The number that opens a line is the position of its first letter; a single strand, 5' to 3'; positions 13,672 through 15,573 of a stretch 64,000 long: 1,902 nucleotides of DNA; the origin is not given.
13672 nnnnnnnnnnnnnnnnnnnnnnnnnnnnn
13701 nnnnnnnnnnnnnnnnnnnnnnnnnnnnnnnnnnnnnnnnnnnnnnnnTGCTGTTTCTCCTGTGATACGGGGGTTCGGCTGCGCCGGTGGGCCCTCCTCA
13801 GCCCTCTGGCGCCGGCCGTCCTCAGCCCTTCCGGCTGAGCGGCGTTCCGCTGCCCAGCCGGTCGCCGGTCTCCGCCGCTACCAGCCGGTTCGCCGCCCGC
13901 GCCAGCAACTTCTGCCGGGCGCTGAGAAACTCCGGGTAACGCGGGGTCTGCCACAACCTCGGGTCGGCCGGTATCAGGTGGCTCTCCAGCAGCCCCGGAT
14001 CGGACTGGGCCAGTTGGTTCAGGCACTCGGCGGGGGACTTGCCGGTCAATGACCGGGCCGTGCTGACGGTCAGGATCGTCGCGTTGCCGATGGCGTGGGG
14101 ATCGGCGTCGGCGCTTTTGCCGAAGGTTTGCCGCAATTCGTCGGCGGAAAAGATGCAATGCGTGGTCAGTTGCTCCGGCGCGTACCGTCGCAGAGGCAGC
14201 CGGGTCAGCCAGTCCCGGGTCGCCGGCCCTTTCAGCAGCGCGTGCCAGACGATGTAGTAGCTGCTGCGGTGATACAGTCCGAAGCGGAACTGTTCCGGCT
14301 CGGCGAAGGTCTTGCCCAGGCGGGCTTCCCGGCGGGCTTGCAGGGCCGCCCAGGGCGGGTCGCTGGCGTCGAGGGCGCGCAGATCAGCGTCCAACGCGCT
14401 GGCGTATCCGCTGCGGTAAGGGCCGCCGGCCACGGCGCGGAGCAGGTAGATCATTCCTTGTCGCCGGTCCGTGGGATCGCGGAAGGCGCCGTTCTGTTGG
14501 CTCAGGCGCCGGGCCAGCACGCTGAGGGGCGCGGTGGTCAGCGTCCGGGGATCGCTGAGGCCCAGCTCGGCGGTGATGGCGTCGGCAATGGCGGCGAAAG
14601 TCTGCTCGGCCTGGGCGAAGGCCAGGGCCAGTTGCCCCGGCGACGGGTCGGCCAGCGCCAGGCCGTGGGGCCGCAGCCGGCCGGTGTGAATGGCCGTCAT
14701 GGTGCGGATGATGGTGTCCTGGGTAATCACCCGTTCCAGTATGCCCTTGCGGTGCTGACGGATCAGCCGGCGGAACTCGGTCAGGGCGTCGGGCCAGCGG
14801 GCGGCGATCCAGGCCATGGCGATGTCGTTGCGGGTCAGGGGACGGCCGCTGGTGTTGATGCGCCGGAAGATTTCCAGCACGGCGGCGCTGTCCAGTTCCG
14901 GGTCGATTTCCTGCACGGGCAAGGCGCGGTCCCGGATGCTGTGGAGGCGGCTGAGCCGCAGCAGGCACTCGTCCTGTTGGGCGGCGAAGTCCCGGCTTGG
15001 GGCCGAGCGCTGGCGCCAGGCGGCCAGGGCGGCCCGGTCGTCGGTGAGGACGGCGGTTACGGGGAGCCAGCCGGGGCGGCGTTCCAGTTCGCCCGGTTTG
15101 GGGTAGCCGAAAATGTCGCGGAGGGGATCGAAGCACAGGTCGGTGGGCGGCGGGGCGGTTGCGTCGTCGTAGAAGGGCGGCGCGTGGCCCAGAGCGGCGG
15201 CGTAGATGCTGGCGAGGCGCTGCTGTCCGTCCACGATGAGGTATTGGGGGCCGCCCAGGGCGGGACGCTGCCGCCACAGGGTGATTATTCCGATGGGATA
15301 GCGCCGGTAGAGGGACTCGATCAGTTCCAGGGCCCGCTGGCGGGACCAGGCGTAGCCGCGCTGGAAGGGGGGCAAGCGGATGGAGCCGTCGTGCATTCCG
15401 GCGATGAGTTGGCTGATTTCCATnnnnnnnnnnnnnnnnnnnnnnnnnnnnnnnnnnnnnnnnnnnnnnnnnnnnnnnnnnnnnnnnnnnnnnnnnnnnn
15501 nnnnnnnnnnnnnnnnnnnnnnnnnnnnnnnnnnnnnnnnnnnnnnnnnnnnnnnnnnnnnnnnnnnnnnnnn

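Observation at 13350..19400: Operon coupling a GmrSD-like nuclease to a giant pentapeptide-repeat protein and three unknown proteins: candidate new defence (or counter-defence) system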

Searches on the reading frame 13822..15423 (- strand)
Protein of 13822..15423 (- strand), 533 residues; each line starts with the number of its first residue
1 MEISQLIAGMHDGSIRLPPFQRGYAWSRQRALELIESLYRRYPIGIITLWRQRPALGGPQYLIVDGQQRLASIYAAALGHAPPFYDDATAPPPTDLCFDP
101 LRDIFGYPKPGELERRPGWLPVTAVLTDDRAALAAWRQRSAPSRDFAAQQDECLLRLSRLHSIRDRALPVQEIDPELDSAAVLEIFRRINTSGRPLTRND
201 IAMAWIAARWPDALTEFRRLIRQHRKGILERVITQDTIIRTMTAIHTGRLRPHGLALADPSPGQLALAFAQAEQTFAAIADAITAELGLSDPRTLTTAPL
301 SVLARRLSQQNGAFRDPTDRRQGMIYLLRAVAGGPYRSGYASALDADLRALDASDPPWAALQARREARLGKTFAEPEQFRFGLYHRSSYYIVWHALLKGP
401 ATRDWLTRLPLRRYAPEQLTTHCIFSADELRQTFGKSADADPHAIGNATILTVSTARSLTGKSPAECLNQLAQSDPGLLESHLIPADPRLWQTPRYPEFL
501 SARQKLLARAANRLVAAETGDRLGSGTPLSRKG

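Call 3: search_protein_families(library=pfam, proteins=[window:13822-15423:-], max_evalue=0.01)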
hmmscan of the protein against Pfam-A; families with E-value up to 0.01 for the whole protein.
window:13822-15423:- (533 aa): 1 family
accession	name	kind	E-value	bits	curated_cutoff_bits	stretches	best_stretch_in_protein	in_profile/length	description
PF03235.19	GmrSD_N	-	1.8e-26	93.9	33.2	1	3-206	1-198/199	GmrSD restriction endonuclease, N-terminal domain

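Call 4: search_protein_families(library=padloc, proteins=[window:13822-15423:-], max_evalue=0.01)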
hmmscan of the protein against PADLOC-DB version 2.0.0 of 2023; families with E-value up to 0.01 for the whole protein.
window:13822-15423:- (533 aa): 16 families
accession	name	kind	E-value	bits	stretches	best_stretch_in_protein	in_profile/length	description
PDLC04151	HEC-05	-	1.3e-22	78.3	2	2-52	27-77/600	-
PDLC03877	NsnA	-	2.6e-17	61.2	2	1-74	51-122/385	-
PDLC04150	HEC-05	-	6.8e-15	52.9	2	3-51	10-58/583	-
PDLC04709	PDC-M55C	-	1.2e-11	42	1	3-53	17-67/554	-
PDLC04154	HEC-06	-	8.8e-06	22.6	1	12-73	21-85/569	-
PDLC04155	HEC-06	-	3.9e-05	20.3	1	10-72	16-82/562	-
PDLC02695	Orf5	-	6.6e-05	19.5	1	13-74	18-92/601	Orf5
PDLC04153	HEC-05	-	0.00011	18.6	1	10-54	16-60/621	-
PDLC04027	PD-T4-2_A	-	0.00028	18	1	18-73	56-108/363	-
PDLC02693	Orf5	-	0.00033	17.8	1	17-73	11-76/543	Orf5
PDLC02690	Orf5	-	0.00043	17.3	1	16-73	11-72/531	Orf5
PDLC04157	HEC-06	-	0.00053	16.7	1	8-73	16-85/558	-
PDLC04152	HEC-05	-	0.0012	15.5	0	176-222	232-279/566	-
PDLC02691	Orf5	-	0.0041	13.7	1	4-73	11-83/579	Orf5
PDLC02687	Orf5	-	0.0048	13.7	1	13-73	16-79/543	Orf5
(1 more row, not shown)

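Call 5: search_protein_families(library=phrogs, proteins=[window:13822-15423:-], max_evalue=0.01)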
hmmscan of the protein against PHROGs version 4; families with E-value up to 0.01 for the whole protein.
window:13822-15423:- (533 aa): 3 families
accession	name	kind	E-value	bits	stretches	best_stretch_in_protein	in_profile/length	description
phrog_2598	-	unknown function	9.2e-17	62.1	1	2-209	33-182/352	-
phrog_1583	-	unknown function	1.8e-13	51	1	12-74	33-98/417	-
phrog_17051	-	unknown function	4.8e-08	33.3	0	3-52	9-58/584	-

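Call 19: find_homologous_proteins(query=window:13822-15423:-)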
Query window:13822-15423:- (533 aa): 30 proteins with E <= 0.001 among 8000 candidates.
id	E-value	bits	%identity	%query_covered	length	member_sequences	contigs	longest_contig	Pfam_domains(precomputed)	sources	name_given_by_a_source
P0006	0.0e+0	1161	98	100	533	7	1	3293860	PF03235.20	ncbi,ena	-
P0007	6.4e-256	868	96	77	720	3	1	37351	PF00271.38,PF03235.20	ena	-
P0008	3.4e-89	318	34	97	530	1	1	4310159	PF03235.20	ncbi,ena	-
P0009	2.2e-87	312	34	99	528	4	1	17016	PF03235.20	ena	-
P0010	2.6e-49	187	29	97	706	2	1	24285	PF04326.20,PF03235.20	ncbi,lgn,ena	-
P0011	4.1e-47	179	29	97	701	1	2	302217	PF04326.20,PF03235.20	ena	-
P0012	8.5e-47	178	28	97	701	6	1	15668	PF04326.20,PF03235.20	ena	-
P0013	2.9e-46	177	28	97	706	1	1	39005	PF04326.20,PF03235.20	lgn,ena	-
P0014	3.4e-46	176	27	97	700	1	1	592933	PF04326.20,PF03235.20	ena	-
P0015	1.7e-45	174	28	97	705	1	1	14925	PF04326.20,PF03235.20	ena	-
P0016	2.3e-45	174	30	96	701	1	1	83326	PF04326.20,PF03235.20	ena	-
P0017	9.7e-45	171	29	96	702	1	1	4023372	PF04326.20,PF03235.20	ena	-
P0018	2.9e-43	167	28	97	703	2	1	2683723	PF04326.20,PF03235.20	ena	-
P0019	1.3e-39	155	28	91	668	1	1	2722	PF04326.20,PF03235.20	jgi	jgi:hypothetical protein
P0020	6.4e-31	126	28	66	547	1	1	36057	PF03235.20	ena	-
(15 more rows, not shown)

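Call 23: find_encoding_contigs(protein=P0008, flank=8000, max_places=2)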
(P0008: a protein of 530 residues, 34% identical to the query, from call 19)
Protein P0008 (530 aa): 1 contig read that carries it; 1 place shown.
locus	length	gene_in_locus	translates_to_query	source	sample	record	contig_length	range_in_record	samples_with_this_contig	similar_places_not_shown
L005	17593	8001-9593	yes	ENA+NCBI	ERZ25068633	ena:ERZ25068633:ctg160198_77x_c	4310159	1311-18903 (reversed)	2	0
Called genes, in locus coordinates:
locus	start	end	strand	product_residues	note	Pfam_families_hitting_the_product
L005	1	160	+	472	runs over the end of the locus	PF00512:HisKA (weak), PF02518:HATPase_c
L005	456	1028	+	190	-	-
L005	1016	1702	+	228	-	PF02452:PemK_toxin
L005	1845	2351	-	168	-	PF18967:PycTM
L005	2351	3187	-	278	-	PF00211:Guanylate_cyc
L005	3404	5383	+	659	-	-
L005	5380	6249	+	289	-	-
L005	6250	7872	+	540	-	PF19866:DUF6339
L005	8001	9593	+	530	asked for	PF03235:GmrSD_N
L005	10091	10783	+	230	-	-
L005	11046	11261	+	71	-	-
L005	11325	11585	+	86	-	-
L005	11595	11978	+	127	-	-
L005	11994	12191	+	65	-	-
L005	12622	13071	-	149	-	-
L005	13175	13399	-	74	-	-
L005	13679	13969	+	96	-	-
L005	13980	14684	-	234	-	PF18895:T4SS_pilin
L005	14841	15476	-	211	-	PF18895:T4SS_pilin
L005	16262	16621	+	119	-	-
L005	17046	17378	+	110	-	-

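Call 24: find_encoding_contigs(protein=P0009, flank=8000, max_places=2)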
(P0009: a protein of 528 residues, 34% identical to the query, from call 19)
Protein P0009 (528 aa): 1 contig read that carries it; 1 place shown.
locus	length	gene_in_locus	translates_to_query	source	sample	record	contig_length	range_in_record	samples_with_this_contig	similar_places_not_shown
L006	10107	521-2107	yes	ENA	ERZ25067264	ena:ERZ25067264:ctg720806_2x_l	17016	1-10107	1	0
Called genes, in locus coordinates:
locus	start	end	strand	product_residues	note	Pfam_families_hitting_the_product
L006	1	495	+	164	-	?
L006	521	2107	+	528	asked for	PF03235:GmrSD_N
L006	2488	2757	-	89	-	PF13683:rve_3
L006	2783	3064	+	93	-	PF01695:IstB_IS21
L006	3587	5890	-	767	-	-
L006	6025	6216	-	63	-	-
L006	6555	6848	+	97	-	PF21716:dnstrm_HI1420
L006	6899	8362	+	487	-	PF00239:Resolvase, PF07508:Recombinase, PF13408:Zn_ribbon_recom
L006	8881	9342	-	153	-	PF28530:DUF8426 (weak)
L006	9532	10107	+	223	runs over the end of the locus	-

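Call 25: find_encoding_contigs(protein=P0017, flank=8000, max_places=2)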
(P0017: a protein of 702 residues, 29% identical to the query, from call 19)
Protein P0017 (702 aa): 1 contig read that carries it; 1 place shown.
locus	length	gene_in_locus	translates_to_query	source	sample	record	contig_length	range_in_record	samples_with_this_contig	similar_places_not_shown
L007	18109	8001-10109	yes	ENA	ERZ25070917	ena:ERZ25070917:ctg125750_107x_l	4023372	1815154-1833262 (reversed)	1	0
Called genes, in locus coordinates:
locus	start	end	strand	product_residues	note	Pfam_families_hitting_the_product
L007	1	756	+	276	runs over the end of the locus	PF08548:Peptidase_M10_C (faint), PF00353:HemolysinCabind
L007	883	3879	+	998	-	PF13620:CarboxypepD_reg, PF13715:CarbopepD_reg_2 (faint), PF25183:OMP_b-brl_4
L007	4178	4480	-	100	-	PF00353:HemolysinCabind (weak)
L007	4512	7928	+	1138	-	PF00176:SNF2-rel_dom, PF00270:DEAD, PF04851:ResIII, PF00271:Helicase_C, PF13020:NOV_C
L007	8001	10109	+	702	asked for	PF03235:GmrSD_N, PF04326:SLFN_AlbA_2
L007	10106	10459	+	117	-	PF01909:NTP_transf_2, PF18765:Polbeta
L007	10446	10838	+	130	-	PF05168:HEPN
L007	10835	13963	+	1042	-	PF06634:DUF1156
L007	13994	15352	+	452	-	PF13175:AAA_15, PF13476:AAA_23 (weak), PF13304:AAA_21, PF13175:AAA_15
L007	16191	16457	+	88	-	PF05016:ParE_toxin, PF15781:ParE-like_toxin (weak)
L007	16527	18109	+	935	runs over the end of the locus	PF04465:DUF499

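Call 26: search_solved_structures(query=window:13822-15423:-, max_evalue=1, show_alignments=2)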
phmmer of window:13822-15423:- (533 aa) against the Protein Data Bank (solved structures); distinct sequences matched with E-value up to 1: 1.
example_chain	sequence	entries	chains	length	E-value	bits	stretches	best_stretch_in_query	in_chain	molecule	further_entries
7p9k_A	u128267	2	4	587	3.2e-05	26.2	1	12-55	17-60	DUF262 domain-containing protein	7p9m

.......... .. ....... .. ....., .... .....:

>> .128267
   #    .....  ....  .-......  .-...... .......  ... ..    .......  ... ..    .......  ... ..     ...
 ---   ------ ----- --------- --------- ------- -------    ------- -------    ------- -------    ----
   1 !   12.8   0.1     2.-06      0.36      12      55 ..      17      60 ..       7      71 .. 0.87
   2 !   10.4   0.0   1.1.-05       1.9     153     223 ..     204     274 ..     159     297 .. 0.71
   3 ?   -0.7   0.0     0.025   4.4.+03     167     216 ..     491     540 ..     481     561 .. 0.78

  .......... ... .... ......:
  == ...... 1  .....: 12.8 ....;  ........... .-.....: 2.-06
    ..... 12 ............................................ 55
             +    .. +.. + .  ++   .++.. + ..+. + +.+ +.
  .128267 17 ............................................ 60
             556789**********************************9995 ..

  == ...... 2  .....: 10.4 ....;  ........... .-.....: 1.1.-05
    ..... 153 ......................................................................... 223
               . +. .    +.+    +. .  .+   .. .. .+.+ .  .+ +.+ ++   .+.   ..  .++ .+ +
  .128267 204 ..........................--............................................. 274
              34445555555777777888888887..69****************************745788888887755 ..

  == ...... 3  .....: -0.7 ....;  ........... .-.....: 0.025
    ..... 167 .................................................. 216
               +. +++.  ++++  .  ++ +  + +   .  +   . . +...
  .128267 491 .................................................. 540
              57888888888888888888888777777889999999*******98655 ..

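Call 31: find_related_loci(query=A2, collection=viral_contigs, flank=8000)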
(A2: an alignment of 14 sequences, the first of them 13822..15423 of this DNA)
Query A2 (533 aa) in viral_contigs; peptide patterns used: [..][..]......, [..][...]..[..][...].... (x = any residue, [..] = any of these).
342 stretches matched a pattern; 82 encode a relative of the query (tblastn E <= 1e-3); the best 80 are kept; 80 distinct loci.
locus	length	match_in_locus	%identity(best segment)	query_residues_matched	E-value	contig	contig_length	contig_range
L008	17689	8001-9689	25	3-521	5e-31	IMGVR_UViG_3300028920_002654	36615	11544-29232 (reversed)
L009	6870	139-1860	23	2-517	2e-31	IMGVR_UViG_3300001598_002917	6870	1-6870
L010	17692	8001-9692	24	3-516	4e-31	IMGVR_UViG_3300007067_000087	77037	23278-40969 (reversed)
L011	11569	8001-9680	24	3-518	1e-30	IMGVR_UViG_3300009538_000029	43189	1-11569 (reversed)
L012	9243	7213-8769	26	3-517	8e-30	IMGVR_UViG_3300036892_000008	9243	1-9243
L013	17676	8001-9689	25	2-520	8e-29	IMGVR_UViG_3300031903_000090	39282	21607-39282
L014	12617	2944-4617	24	3-515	3e-28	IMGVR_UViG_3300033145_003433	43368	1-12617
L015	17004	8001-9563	25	3-517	6e-26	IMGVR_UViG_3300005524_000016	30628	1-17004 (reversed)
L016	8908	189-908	29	3-225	3e-23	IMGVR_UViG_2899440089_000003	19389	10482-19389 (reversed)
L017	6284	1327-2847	22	3-517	2e-18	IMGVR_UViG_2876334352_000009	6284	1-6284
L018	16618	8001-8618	28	1-204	3e-18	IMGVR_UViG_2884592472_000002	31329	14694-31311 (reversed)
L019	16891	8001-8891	26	3-251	3e-17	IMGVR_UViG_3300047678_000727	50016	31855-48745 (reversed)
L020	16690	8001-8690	23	6-222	2e-16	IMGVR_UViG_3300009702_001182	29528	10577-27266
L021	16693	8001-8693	25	3-220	8e-16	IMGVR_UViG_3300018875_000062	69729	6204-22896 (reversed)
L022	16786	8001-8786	25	1-217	9e-16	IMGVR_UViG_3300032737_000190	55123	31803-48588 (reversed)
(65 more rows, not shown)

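Call 35: find_encoding_contigs(protein=P0006, flank=10000, max_places=4)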
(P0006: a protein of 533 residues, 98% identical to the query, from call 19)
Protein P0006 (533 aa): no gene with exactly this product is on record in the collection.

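Call 42: predict_structure(alignment_id=A2)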
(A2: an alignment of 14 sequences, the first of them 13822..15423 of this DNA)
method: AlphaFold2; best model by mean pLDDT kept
length: 533 residues; sequences in the alignment: 14
mean_pLDDT: 79.6   pTM: 0.57
mean pLDDT of the five models: 79.6, 79.0, 78.1, 76.8, 73.1
residues with pLDDT >= 90: 129; 70-90: 296; 50-70: 90; < 50: 18
segments of 3 or more residues with pLDDT < 50: 520-533
pLDDT, mean of each block of 10 residues (from residue 1): 92 86 85 94 81 66 88 94 79 91 89 78 91 85 76 91 89 71 63 57 71 85 80 83 83 59 87 92 74 68 89 86 79 58 76 71 66 73 67 77 86 80 89 80 86 89 90 87 92 93 90 66 36 28
secondary structure, 60 per line:
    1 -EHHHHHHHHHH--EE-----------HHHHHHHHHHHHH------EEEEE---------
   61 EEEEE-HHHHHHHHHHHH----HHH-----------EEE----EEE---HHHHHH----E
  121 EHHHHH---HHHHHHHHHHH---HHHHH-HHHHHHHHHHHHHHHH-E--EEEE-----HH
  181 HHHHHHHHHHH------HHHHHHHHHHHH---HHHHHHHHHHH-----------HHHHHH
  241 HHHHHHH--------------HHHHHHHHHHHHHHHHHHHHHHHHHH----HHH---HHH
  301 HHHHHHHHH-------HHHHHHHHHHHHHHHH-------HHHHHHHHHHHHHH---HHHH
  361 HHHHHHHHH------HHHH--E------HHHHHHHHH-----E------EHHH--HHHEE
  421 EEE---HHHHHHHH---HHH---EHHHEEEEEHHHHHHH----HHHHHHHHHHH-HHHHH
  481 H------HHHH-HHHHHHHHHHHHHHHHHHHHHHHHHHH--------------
elements in order: H3-12 H28-40 E47-51 E61-65 H67-78 E97-99 E104-106 H110-115 H122-126 H130-140 H144-148 H150-165 E170-173 H179-191 H198-209 H213-223 H235-247 H262-287 H298-309 H317-332 H340-353 H357-369 H376-379 H389-397 E419-423 H427-434 E448-452 H453-459 H464-474 H476-481 H488-491 H493-519

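Call 47: fold_search(model_id=the predicted structure, library=pdb)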
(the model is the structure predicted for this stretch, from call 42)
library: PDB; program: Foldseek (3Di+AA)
matches with E <= 10: 123; with E <= 0.001: 4
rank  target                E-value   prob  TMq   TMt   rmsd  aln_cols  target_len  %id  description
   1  7p9k_A                1.1e-12  1.00  0.44  0.41  14.9       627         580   17  BrxU, GmrSD-family Type IV restriction enzyme (released 2021-12-08)
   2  7p9m_A                4.6e-11  1.00  0.43  0.41  15.0       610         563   16  BrxU, GmrSD-family Type IV restriction enzyme (released 2021-12-08)
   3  7p9m_B                4.8e-11  1.00  0.44  0.43  14.0       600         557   16  BrxU, GmrSD-family Type IV restriction enzyme (released 2021-12-08)
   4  9jfl_A                6.1e-05  1.00  0.23  0.22  17.0       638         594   12  Molecular basis of the phosphorothioation-sensing antiphage defence system DndBCDE-DndI (released 2024-12-11)
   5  7o0n_A                5.0e-01  0.41  0.14  0.36  16.9       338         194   11  Crystal structure of a ParB E93A mutant from Myxococcus xanthus bound to CDP and monothiophosphate (released 2021-09-15)
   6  7bnr_B                5.2e-01  0.41  0.14  0.35  17.3       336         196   11  Crystal structure of a ParB Q52A mutant from Myxococcus xanthus bound to CTPyS (released 2021-09-08)
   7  3thy_A                7.5e-01  0.05  0.11  0.08  22.8       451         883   12  Human MutSbeta complexed with an IDL of 2 bases (Loop2) and ADP (released 2011-12-21)
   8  7bm8_A                7.8e-01  0.38  0.14  0.36  17.6       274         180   12  Crystal structure of the C-terminally truncated chromosome-partitioning protein ParB from Caulobacter crescentus compl (released 2021-04-28)
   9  6t1f_A                9.7e-01  0.18  0.14  0.27  12.1       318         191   12  Crystal structure of the C-terminally truncated chromosome-partitioning protein ParB from Caulobacter crescentus compl (released 2020-10-14)
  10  9wa9_A                1.1e+00  0.54  0.14  0.07  13.3       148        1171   17  SuperFi Cas9 - 22nt sgRNA - DNA ternary complex Class B (released 2025-12-31)
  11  6t1f_D                1.2e+00  0.30  0.14  0.35  12.1       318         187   11  Crystal structure of the C-terminally truncated chromosome-partitioning protein ParB from Caulobacter crescentus compl (released 2020-10-14)
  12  8qa9_B                1.2e+00  0.16  0.10  0.24  20.9       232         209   11  Crystal structure of the RK2 plasmid encoded co-complex of the C-terminally truncated transcriptional repressor protei (released 2024-02-21)
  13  7bnk_A                1.8e+00  0.16  0.14  0.34  16.9       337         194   11  Crystal structure of ParB from Myxococcus xanthus bound to CDP and Monothiophosphate (released 2021-09-08)
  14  7bnr_A                2.2e+00  0.14  0.14  0.33  17.1       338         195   11  Crystal structure of a ParB Q52A mutant from Myxococcus xanthus bound to CTPyS (released 2021-09-08)
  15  1vz0_A                2.3e+00  0.06  0.08  0.20  23.1       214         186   17  Chromosome segregation protein Spo0J from Thermus thermophilus (released 2004-07-19)
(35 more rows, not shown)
